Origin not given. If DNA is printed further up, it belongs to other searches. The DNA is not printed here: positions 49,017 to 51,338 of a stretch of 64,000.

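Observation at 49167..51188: One-component PilS/PilR hybrid: a 6-TM sensor + PAS fused directly to a sigma-54 AAA+ activator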

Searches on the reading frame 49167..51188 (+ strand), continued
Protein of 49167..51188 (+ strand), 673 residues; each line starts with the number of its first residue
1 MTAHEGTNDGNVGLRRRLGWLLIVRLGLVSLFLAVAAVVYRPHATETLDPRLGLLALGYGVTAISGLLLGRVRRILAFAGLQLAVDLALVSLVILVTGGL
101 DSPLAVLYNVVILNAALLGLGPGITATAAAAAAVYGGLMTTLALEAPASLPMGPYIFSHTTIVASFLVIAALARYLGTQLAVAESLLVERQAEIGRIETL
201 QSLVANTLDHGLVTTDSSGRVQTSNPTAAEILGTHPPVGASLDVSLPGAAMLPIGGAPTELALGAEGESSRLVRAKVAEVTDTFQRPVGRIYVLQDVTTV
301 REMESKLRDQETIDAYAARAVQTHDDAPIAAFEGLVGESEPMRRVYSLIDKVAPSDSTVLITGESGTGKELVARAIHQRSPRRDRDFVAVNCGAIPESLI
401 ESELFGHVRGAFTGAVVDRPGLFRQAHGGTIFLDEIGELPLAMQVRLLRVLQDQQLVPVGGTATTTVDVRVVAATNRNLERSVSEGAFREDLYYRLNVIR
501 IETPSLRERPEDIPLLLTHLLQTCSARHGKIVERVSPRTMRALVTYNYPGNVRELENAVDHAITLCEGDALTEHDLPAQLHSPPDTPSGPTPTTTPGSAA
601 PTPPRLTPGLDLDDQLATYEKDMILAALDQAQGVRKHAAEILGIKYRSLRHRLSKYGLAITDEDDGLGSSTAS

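Call 5: find_homologous_proteins(query=window:49167-51188:+, max_evalue=1e-10)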
Query window:49167-51188:+ (673 aa): 8000 proteins with E <= 1e-10 among 8000 candidates; the best 120 are listed.
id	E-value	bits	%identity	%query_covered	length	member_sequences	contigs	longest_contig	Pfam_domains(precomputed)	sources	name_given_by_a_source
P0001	0.0e+0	1450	100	100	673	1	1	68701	PF00158.33,PF25323.3,PF25601.2,PF02954.26,PF00004.36,PF14532.13,PF07728.21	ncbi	-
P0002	0.0e+0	1284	89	100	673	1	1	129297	PF00158.33,PF25323.3,PF25601.2,PF02954.26,PF00004.36,PF14532.13,PF07728.21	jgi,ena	-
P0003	0.0e+0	1103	78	98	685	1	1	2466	PF13188.14,PF00158.33,PF25323.3,PF25601.2,PF02954.26,PF14532.13,PF07728.21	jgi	jgi:two-component system response regulator PilR (NtrC family)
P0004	7.1e-298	1008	74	97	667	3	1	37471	PF13188.14,PF00158.33,PF25323.3,PF25601.2,PF02954.26,PF14532.13,PF07728.21,PF01078.28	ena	-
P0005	8.2e-293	991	72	96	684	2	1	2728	PF13188.14,PF00158.33,PF25323.3,PF25601.2,PF02954.26,PF00004.36,PF00989.32,PF14532.13,PF07728.21,PF13191.13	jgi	jgi:transcriptional regulator with PAS, ATPase and Fis domain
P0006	4.9e-287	972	71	98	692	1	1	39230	PF13188.14,PF00158.33,PF25323.3,PF25601.2,PF02954.26,PF00989.32,PF14532.13,PF07728.21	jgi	jgi:transcriptional regulator with PAS, ATPase and Fis domain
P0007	2.4e-283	960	71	97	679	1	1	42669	PF13188.14,PF00158.33,PF25323.3,PF25601.2,PF02954.26,PF14532.13,PF07728.21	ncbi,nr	ncbi:MAG: sigma 54-interacting transcriptional regulator [Deltaproteobacteria bacterium]|nr:sigma 54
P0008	7.5e-282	955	69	98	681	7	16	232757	PF13188.14,PF00158.33,PF25323.3,PF25601.2,PF02954.26,PF00004.36,PF14532.13,PF07728.21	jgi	jgi:two-component system response regulator PilR (NtrC family)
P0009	1.4e-280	951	68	99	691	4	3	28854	PF13188.14,PF00158.33,PF25323.3,PF25601.2,PF02954.26,PF00004.36,PF14532.13,PF07728.21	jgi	-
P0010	1.5e-280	950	69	99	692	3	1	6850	PF13188.14,PF00158.33,PF25323.3,PF25601.2,PF02954.26,PF00004.36,PF14532.13,PF07728.21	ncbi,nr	ncbi:MAG: Type fimbriae expression regulatory protein PilR [Deltaproteobacteria bacterium]|nr:Type f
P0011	1.6e-279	947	70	98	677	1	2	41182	PF00158.33,PF25323.3,PF25601.2,PF02954.26,PF14532.13,PF07728.21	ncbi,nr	ncbi:MAG: sigma 54-interacting transcriptional regulator [Deltaproteobacteria bacterium]|nr:sigma 54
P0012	7.5e-279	945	70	96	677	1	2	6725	PF13188.14,PF00158.33,PF25323.3,PF25601.2,PF02954.26,PF14532.13,PF07728.21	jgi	jgi:two-component system response regulator PilR (NtrC family)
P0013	6.6e-277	938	70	97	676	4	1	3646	PF13188.14,PF00158.33,PF25323.3,PF25601.2,PF02954.26,PF14532.13,PF07728.21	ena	-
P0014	2.3e-276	937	69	97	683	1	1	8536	PF13188.14,PF00158.33,PF25323.3,PF25601.2,PF02954.26,PF14532.13,PF07728.21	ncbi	-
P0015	4.6e-276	936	69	97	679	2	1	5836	PF13188.14,PF00158.33,PF25323.3,PF25601.2,PF02954.26,PF00004.36,PF14532.13,PF07728.21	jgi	jgi:two-component system response regulator PilR (NtrC family)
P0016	7.0e-276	935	68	98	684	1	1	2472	PF13188.14,PF00158.33,PF25323.3,PF25601.2,PF02954.26,PF14532.13,PF07728.21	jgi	jgi:transcriptional regulator with PAS, ATPase and Fis domain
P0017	6.9e-274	928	69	96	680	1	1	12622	PF13188.14,PF00158.33,PF25323.3,PF25601.2,PF02954.26,PF14532.13,PF07728.21,PF13191.13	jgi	jgi:transcriptional regulator with PAS, ATPase and Fis domain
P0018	2.1e-273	927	69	96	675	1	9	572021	PF00158.33,PF25323.3,PF25601.2,PF02954.26,PF14532.13,PF07728.21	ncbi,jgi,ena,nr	ncbi:MAG: hypothetical protein B6D46_01390 [Polyangiaceae bacterium UTPRO1]|jgi:transcriptional regu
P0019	9.4e-273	925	68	96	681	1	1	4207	PF13188.14,PF00158.33,PF25323.3,PF25601.2,PF02954.26,PF00004.36,PF14532.13,PF07728.21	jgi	jgi:transcriptional regulator with PAS, ATPase and Fis domain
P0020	6.1e-272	922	68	96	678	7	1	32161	PF13188.14,PF00158.33,PF25323.3,PF25601.2,PF02954.26,PF00004.36,PF14532.13,PF07728.21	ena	-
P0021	2.1e-271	920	68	98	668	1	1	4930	PF13188.14,PF00158.33,PF25323.3,PF25601.2,PF02954.26,PF14532.13,PF07728.21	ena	-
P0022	3.1e-271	920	68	96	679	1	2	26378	PF13188.14,PF00158.33,PF25323.3,PF25601.2,PF02954.26,PF14532.13,PF07728.21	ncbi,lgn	-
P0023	1.0e-270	918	67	97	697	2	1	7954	PF13188.14,PF00158.33,PF25323.3,PF25601.2,PF02954.26,PF00004.36,PF14532.13,PF07728.21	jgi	-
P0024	3.3e-269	913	66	97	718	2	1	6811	PF13188.14,PF00158.33,PF25323.3,PF25601.2,PF02954.26,PF00004.36,PF14532.13,PF07728.21,PF13191.13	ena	-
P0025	5.2e-269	912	67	98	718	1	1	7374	PF13188.14,PF00158.33,PF25323.3,PF25601.2,PF02954.26,PF00004.36,PF14532.13,PF07728.21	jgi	jgi:transcriptional regulator with PAS, ATPase and Fis domain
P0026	2.6e-268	910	67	97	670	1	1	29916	PF13188.14,PF00158.33,PF25323.3,PF25601.2,PF02954.26,PF14532.13,PF07728.21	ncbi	-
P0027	3.4e-264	896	66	97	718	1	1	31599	PF13188.14,PF00158.33,PF25323.3,PF25601.2,PF02954.26,PF14532.13,PF07728.21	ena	-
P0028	4.4e-264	896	66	97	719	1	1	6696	PF13188.14,PF00158.33,PF25323.3,PF25601.2,PF02954.26,PF14532.13,PF07728.21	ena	-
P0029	1.5e-263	894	66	98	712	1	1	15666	PF13188.14,PF00158.33,PF25323.3,PF25601.2,PF02954.26,PF00004.36,PF14532.13,PF07728.21,PF13191.13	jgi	jgi:two-component system response regulator PilR (NtrC family)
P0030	4.2e-262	889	65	97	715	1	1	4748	PF13188.14,PF00158.33,PF25323.3,PF25601.2,PF02954.26,PF00004.36,PF14532.13,PF07728.21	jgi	jgi:transcriptional regulator with PAS, ATPase and Fis domain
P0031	6.3e-262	889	67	97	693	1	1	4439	PF00158.33,PF25323.3,PF25601.2,PF02954.26,PF14532.13,PF07728.21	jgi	jgi:transcriptional regulator with PAS, ATPase and Fis domain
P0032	5.5e-261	886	66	97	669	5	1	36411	PF00158.33,PF25323.3,PF25601.2,PF02954.26,PF00004.36,PF14532.13,PF07728.21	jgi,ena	-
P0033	1.0e-260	885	67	97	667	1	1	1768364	PF00158.33,PF25323.3,PF25601.2,PF02954.26,PF00004.36,PF14532.13,PF07728.21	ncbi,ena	-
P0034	2.1e-259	881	66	96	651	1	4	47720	PF13188.14,PF00158.33,PF25323.3,PF25601.2,PF02954.26,PF14532.13,PF07728.21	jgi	jgi:transcriptional regulator with PAS, ATPase and Fis domain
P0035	9.6e-258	875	66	97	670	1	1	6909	PF00158.33,PF25323.3,PF25601.2,PF02954.26,PF00004.36,PF14532.13,PF07728.21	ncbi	-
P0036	4.5e-256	870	65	97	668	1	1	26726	PF00158.33,PF25323.3,PF25601.2,PF02954.26,PF00004.36,PF14532.13,PF07728.21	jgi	jgi:transcriptional regulator with PAS, ATPase and Fis domain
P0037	9.1e-256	869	64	98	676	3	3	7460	PF13188.14,PF00158.33,PF25323.3,PF25601.2,PF02954.26,PF00004.36,PF00989.32,PF14532.13,PF07728.21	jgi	jgi:transcriptional regulator with PAS, ATPase and Fis domain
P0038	2.1e-255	867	64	97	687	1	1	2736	PF13188.14,PF00158.33,PF25323.3,PF25601.2,PF02954.26,PF08448.17,PF00004.36,PF00989.32,PF14532.13,PF07728.21,PF13191.13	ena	-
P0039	5.1e-255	866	64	98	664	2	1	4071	PF13188.14,PF00158.33,PF25323.3,PF25601.2,PF02954.26,PF00004.36,PF14532.13,PF07728.21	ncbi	-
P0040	1.1e-254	865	65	97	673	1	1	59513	PF13188.14,PF00158.33,PF25323.3,PF25601.2,PF02954.26,PF08448.17,PF00004.36,PF00989.32,PF14532.13,PF07728.21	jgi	jgi:transcriptional regulator with PAS, ATPase and Fis domain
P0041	1.8e-253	861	64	96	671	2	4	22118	PF13188.14,PF00158.33,PF25323.3,PF25601.2,PF02954.26,PF00004.36,PF00989.32,PF14532.13,PF07728.21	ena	-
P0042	2.9e-252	857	63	98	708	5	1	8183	PF13188.14,PF00158.33,PF25323.3,PF25601.2,PF02954.26,PF00004.36,PF14532.13,PF07728.21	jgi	jgi:transcriptional regulator with PAS, ATPase and Fis domain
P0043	2.3e-250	851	61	97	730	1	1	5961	PF13188.14,PF00158.33,PF25323.3,PF25601.2,PF02954.26,PF00004.36,PF14532.13,PF07728.21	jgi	-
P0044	7.5e-250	849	64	98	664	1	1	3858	PF13188.14,PF00158.33,PF25323.3,PF25601.2,PF02954.26,PF00004.36,PF14532.13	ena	-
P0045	3.0e-248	844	63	97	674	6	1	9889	PF13188.14,PF00158.33,PF25323.3,PF25601.2,PF02954.26,PF00004.36,PF00989.32,PF14532.13,PF07728.21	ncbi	-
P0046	8.5e-245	832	62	97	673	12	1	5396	PF13188.14,PF00158.33,PF25323.3,PF25601.2,PF02954.26,PF00004.36,PF14532.13,PF07728.21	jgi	-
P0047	4.2e-243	827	69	86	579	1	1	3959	PF13188.14,PF00158.33,PF25323.3,PF25601.2,PF02954.26,PF14532.13,PF07728.21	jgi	jgi:two-component system response regulator PilR (NtrC family)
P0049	7.4e-191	654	62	73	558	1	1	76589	PF13188.14,PF00158.33,PF25323.3,PF00004.36,PF14532.13,PF07728.21,PF01078.28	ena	-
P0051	9.8e-174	598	47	96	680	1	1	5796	PF13426.14,PF00158.33,PF25323.3,PF25601.2,PF02954.26,PF08448.17,PF00004.36,PF00989.32,PF14532.13,PF07728.21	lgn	-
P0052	3.5e-170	586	47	95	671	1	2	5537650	PF13188.14,PF00158.33,PF25323.3,PF25601.2,PF02954.26,PF00989.32,PF14532.13,PF07728.21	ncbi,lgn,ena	-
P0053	1.3e-165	571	47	97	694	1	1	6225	PF13426.14,PF00158.33,PF25323.3,PF25601.2,PF02954.26,PF08448.17,PF00004.36,PF14532.13,PF07728.21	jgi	jgi:two-component system response regulator PilR (NtrC family)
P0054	6.9e-164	565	47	93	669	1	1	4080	PF00158.33,PF25323.3,PF25601.2,PF02954.26,PF08448.17,PF00989.32,PF14532.13,PF07728.21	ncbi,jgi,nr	ncbi:MAG TPA: sigma 54-interacting transcriptional regulator [Candidatus Binatia bacterium]|jgi:two-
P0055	9.6e-164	565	46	96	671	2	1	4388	PF00158.33,PF25323.3,PF25601.2,PF02954.26,PF14532.13,PF07728.21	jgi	jgi:two-component system response regulator PilR (NtrC family)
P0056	1.2e-163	564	46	97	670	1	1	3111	PF00158.33,PF25323.3,PF25601.2,PF02954.26,PF08448.17,PF14532.13,PF07728.21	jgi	jgi:two-component system response regulator PilR (NtrC family)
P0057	1.5e-163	564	45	96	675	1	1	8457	PF13426.14,PF00158.33,PF25323.3,PF25601.2,PF02954.26,PF08448.17,PF14532.13,PF07728.21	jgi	jgi:PAS domain S-box-containing protein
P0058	4.1e-163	563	46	96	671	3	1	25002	PF00158.33,PF25323.3,PF25601.2,PF02954.26,PF08448.17,PF14532.13,PF07728.21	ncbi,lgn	ncbi:MAG: sigma 54-interacting transcriptional regulator [Thermodesulfobacteriota bacterium]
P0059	8.6e-163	561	46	97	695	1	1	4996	PF13426.14,PF00158.33,PF25323.3,PF25601.2,PF02954.26,PF08448.17,PF00004.36,PF00989.32,PF14532.13,PF07728.21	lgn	-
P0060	1.7e-162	560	45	96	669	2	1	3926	PF13426.14,PF00158.33,PF25323.3,PF25601.2,PF02954.26,PF08448.17,PF14532.13,PF07728.21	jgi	jgi:two-component system response regulator PilR (NtrC family)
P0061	3.5e-162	559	48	97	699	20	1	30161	PF13426.14,PF00158.33,PF25323.3,PF25601.2,PF02954.26,PF08448.17,PF00004.36,PF00989.32,PF14532.13,PF07728.21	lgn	-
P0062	4.9e-162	559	46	96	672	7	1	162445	PF00158.33,PF25323.3,PF25601.2,PF02954.26,PF08448.17,PF00004.36,PF00989.32,PF14532.13,PF07728.21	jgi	jgi:two-component system response regulator PilR (NtrC family)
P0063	3.0e-161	556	45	96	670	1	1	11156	PF13426.14,PF00158.33,PF25323.3,PF25601.2,PF02954.26,PF14532.13,PF07728.21,PF13191.13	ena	-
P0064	5.3e-161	556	47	96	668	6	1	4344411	PF00158.33,PF25323.3,PF25601.2,PF02954.26,PF00004.36,PF14532.13,PF07728.21,PF13191.13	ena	-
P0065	1.9e-160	554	45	97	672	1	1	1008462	PF00158.33,PF25323.3,PF25601.2,PF02954.26,PF14532.13,PF07728.21,PF13191.13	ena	-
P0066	2.1e-160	554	46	96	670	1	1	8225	PF00158.33,PF25323.3,PF25601.2,PF02954.26,PF08448.17,PF00989.32,PF14532.13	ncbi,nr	ncbi:MAG: sigma-54-dependent Fis family transcriptional regulator [Candidatus Binatia bacterium]|nr:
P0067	5.0e-160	552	45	97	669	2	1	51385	PF13426.14,PF13188.14,PF00158.33,PF25323.3,PF25601.2,PF02954.26,PF08448.17,PF00989.32,PF14532.13,PF07728.21,PF13191.13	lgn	-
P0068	6.0e-160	552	45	97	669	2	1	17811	PF00158.33,PF25323.3,PF25601.2,PF02954.26,PF08448.17,PF00004.36,PF00989.32,PF14532.13,PF07728.21,PF13191.13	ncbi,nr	ncbi:MAG: sigma 54-interacting transcriptional regulator [Deltaproteobacteria bacterium]|nr:sigma 54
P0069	1.0e-159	551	45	97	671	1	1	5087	PF13426.14,PF00158.33,PF25323.3,PF25601.2,PF02954.26,PF08448.17,PF00004.36,PF00989.32,PF14532.13,PF07728.21,PF13191.13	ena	-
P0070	1.9e-159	550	45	96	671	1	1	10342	PF00158.33,PF25323.3,PF25601.2,PF02954.26,PF08448.17,PF14532.13,PF07728.21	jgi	jgi:PAS domain S-box-containing protein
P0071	2.4e-159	550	45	96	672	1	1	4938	PF00158.33,PF25323.3,PF25601.2,PF02954.26,PF14532.13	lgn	-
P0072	2.7e-159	550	46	96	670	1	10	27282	PF00158.33,PF25323.3,PF25601.2,PF02954.26,PF08448.17,PF00989.32,PF14532.13,PF07728.21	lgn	-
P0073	9.1e-159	548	44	96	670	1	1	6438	PF00158.33,PF25323.3,PF25601.2,PF02954.26,PF08448.17,PF00989.32,PF14532.13,PF07728.21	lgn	-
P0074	1.0e-158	548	44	97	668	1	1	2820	PF00158.33,PF25323.3,PF25601.2,PF02954.26,PF08448.17,PF00004.36,PF00989.32,PF14532.13,PF07728.21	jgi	jgi:two-component system, NtrC family, response regulator PilR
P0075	2.3e-158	547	45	96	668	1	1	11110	PF13426.14,PF13188.14,PF00004.36,PF14532.13,PF07728.21,PF13191.13,PF00158.33,PF25323.3,PF25601.2,PF02954.26,PF08448.17,PF00989.32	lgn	-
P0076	3.0e-158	546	45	97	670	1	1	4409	PF13426.14,PF13188.14,PF00158.33,PF25323.3,PF25601.2,PF02954.26,PF08448.17,PF14532.13,PF07728.21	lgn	-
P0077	1.9e-157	544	44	97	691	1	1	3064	PF13426.14,PF13188.14,PF00158.33,PF25323.3,PF25601.2,PF02954.26,PF08448.17,PF00989.32,PF14532.13,PF07728.21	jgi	jgi:two-component system response regulator PilR (NtrC family)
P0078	2.1e-157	544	45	96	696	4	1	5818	PF13426.14,PF13188.14,PF00158.33,PF25323.3,PF25601.2,PF02954.26,PF08448.17,PF14532.13,PF07728.21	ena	-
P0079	3.4e-157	543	44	97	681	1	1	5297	PF00158.33,PF25323.3,PF25601.2,PF02954.26,PF08448.17,PF00004.36,PF00989.32,PF14532.13,PF07728.21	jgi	jgi:two-component system response regulator PilR (NtrC family)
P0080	3.6e-157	543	45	98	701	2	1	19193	PF13426.14,PF00158.33,PF25323.3,PF25601.2,PF02954.26,PF08448.17,PF00989.32,PF14532.13,PF07728.21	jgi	jgi:two-component system response regulator PilR (NtrC family)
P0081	7.3e-157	542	44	97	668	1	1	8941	PF00158.33,PF25323.3,PF25601.2,PF02954.26,PF08448.17,PF00004.36,PF14532.13,PF07728.21,PF13191.13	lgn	-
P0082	7.6e-157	542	45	97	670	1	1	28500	PF13188.14,PF00158.33,PF25323.3,PF25601.2,PF02954.26,PF08448.17,PF00989.32,PF14532.13,PF07728.21,PF13191.13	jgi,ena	-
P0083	1.5e-156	541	45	96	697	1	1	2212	PF13426.14,PF00158.33,PF25323.3,PF25601.2,PF02954.26,PF08448.17,PF14532.13,PF07728.21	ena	-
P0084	1.6e-156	541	44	95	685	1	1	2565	PF13426.14,PF00158.33,PF25323.3,PF25601.2,PF02954.26,PF08448.17,PF00989.32,PF14532.13,PF07728.21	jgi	jgi:two-component system, NtrC family, response regulator PilR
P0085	2.7e-156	540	44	97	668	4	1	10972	PF00158.33,PF25323.3,PF25601.2,PF02954.26,PF08448.17,PF00989.32,PF14532.13,PF07728.21,PF13191.13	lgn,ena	-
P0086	3.0e-156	540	44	95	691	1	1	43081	PF13426.14,PF00158.33,PF25323.3,PF25601.2,PF02954.26,PF08448.17,PF00989.32,PF14532.13,PF07728.21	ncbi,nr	ncbi:MAG: sigma 54-interacting transcriptional regulator [Deltaproteobacteria bacterium]|nr:sigma 54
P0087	3.1e-156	540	46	96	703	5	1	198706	PF00158.33,PF25323.3,PF25601.2,PF02954.26,PF14532.13,PF07728.21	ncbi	ncbi:MAG: sigma-54 interaction domain-containing protein [Candidatus Binatia bacterium]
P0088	7.5e-155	535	44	97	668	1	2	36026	PF00158.33,PF25323.3,PF25601.2,PF02954.26,PF08448.17,PF14532.13,PF07728.21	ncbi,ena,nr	ncbi:MAG: sigma-54-dependent Fis family transcriptional regulator [Deltaproteobacteria bacterium]|nr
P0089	1.2e-154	535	44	97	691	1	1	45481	PF13426.14,PF00158.33,PF25323.3,PF25601.2,PF02954.26,PF08448.17,PF14532.13,PF07728.21,PF13191.13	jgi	jgi:two-component system response regulator PilR (NtrC family)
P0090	1.4e-154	534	45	96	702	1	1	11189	PF13426.14,PF00158.33,PF25323.3,PF25601.2,PF02954.26,PF08448.17,PF00004.36,PF00989.32,PF14532.13,PF07728.21,PF13191.13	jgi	jgi:PAS domain S-box-containing protein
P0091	2.4e-154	534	43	97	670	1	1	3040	PF13426.14,PF00158.33,PF25323.3,PF25601.2,PF02954.26,PF08448.17,PF00004.36,PF14532.13,PF07728.21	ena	-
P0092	3.4e-154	533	47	89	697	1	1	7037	PF00158.33,PF25323.3,PF25601.2,PF02954.26,PF08448.17,PF14532.13,PF07728.21,PF13191.13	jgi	jgi:two-component system response regulator PilR (NtrC family)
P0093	1.5e-153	531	46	96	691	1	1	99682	PF00158.33,PF25323.3,PF25601.2,PF02954.26,PF14532.13,PF07728.21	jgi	jgi:transcriptional regulator with PAS, ATPase and Fis domain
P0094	3.1e-153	530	44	97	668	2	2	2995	PF13426.14,PF00158.33,PF25323.3,PF25601.2,PF02954.26,PF08448.17,PF00004.36,PF14532.13,PF07728.21,PF13191.13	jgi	-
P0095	7.9e-153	529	46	96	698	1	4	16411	PF13426.14,PF00158.33,PF25323.3,PF25601.2,PF02954.26,PF08448.17,PF00989.32,PF14532.13,PF07728.21,PF13191.13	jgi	jgi:PAS domain S-box-containing protein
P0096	3.7e-152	526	46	96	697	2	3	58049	PF13426.14,PF00158.33,PF25323.3,PF25601.2,PF02954.26,PF08448.17,PF00989.32,PF14532.13,PF07728.21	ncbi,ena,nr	ncbi:MAG TPA: sigma 54-interacting transcriptional regulator [Candidatus Margulisiibacteriota bacter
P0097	2.1e-151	524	43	97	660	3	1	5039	PF00158.33,PF25323.3,PF25601.2,PF02954.26,PF08448.17,PF00989.32,PF14532.13,PF07728.21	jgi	jgi:two-component system response regulator PilR (NtrC family)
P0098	8.1e-151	522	42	97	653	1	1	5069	PF00158.33,PF25323.3,PF25601.2,PF02954.26,PF08448.17,PF14532.13,PF07728.21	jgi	jgi:transcriptional regulator with PAS, ATPase and Fis domain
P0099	9.0e-151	522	46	91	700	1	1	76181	PF13426.14,PF00158.33,PF25323.3,PF25601.2,PF02954.26,PF08448.17,PF00989.32,PF14532.13,PF07728.21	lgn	-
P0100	1.4e-150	521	46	96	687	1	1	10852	PF13426.14,PF00158.33,PF25323.3,PF25601.2,PF02954.26,PF08448.17,PF00989.32,PF14532.13,PF07728.21,PF13191.13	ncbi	-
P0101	5.8e-150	519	66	59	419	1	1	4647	PF13188.14,PF00158.33,PF25323.3,PF14532.13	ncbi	ncbi:MAG TPA: sigma 54-interacting transcriptional regulator, partial [Kofleriaceae bacterium]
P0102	9.9e-150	518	45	97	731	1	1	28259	PF13188.14,PF00158.33,PF25323.3,PF25601.2,PF02954.26,PF00989.32,PF14532.13,PF07728.21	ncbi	-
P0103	1.7e-149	517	44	95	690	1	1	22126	PF13426.14,PF13188.14,PF00158.33,PF25323.3,PF25601.2,PF02954.26,PF08448.17,PF00989.32,PF14532.13,PF07728.21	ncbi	-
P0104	3.6e-149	516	43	97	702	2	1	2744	PF13426.14,PF00158.33,PF25323.3,PF25601.2,PF02954.26,PF08448.17,PF00989.32,PF14532.13,PF07728.21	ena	-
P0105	3.9e-149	516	44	96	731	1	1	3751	PF13188.14,PF00158.33,PF25323.3,PF25601.2,PF02954.26,PF08448.17,PF00004.36,PF00989.32,PF14532.13,PF07728.21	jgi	jgi:PAS domain S-box-containing protein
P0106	5.7e-149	516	44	94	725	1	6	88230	PF13188.14,PF00158.33,PF25323.3,PF25601.2,PF02954.26,PF08448.17,PF00004.36,PF00989.32,PF14532.13,PF07728.21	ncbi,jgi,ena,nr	ncbi:MAG: AAA family ATPase [Deltaproteobacteria bacterium]|nr:AAA family ATPase [Deltaproteobacteri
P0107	2.4e-147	510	45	96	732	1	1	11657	PF00158.33,PF25323.3,PF25601.2,PF02954.26,PF08448.17,PF00004.36,PF00989.32,PF14532.13,PF07728.21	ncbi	ncbi:MAG: sigma 54-interacting transcriptional regulator [Thermodesulfobacteriota bacterium]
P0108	3.4e-147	510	44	96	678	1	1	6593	PF13426.14,PF00158.33,PF25323.3,PF25601.2,PF02954.26,PF08448.17,PF00989.32,PF14532.13,PF07728.21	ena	-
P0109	3.8e-147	510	43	96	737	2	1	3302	PF13426.14,PF13188.14,PF00158.33,PF25323.3,PF25601.2,PF02954.26,PF08448.17,PF00004.36,PF14532.13,PF07728.21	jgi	jgi:PAS domain S-box-containing protein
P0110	4.8e-147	509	45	96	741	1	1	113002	PF13188.14,PF00158.33,PF25323.3,PF25601.2,PF02954.26,PF08448.17,PF00004.36,PF14532.13,PF07728.21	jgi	-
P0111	1.2e-146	508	43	97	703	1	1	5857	PF00158.33,PF25323.3,PF25601.2,PF02954.26,PF08448.17,PF14532.13,PF07728.21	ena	-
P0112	1.5e-146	508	44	96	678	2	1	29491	PF13426.14,PF00158.33,PF25323.3,PF25601.2,PF02954.26,PF08448.17,PF00989.32,PF14532.13,PF07728.21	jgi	jgi:two-component system response regulator PilR (NtrC family)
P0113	1.5e-146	508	41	98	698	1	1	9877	PF13426.14,PF00158.33,PF25323.3,PF25601.2,PF02954.26,PF08448.17,PF00989.32,PF14532.13,PF07728.21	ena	-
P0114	1.6e-146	508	44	94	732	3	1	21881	PF13188.14,PF00158.33,PF25323.3,PF25601.2,PF02954.26,PF00004.36,PF00989.32,PF14532.13,PF07728.21,PF13191.13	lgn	-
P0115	1.3e-145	505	44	97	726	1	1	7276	PF13426.14,PF13188.14,PF00158.33,PF25323.3,PF25601.2,PF02954.26,PF08448.17,PF00004.36,PF14532.13,PF07728.21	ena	-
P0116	1.4e-145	505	42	97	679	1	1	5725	PF13426.14,PF00158.33,PF25323.3,PF25601.2,PF02954.26,PF08448.17,PF00989.32,PF14532.13,PF07728.21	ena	-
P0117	1.8e-145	504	42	97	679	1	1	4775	PF13426.14,PF00158.33,PF25323.3,PF25601.2,PF02954.26,PF08448.17,PF00989.32,PF14532.13,PF07728.21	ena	-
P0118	2.1e-145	504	42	97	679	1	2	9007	PF13426.14,PF00158.33,PF25323.3,PF25601.2,PF02954.26,PF08448.17,PF00989.32,PF14532.13,PF07728.21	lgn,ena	-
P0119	2.4e-145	504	41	96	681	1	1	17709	PF13426.14,PF00158.33,PF25323.3,PF25601.2,PF02954.26,PF00989.32,PF14532.13,PF07728.21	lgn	-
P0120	3.2e-145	503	41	94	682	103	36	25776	PF13426.14,PF00158.33,PF25323.3,PF25601.2,PF02954.26,PF00989.32,PF14532.13,PF07728.21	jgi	jgi:two-component system response regulator PilR (NtrC family)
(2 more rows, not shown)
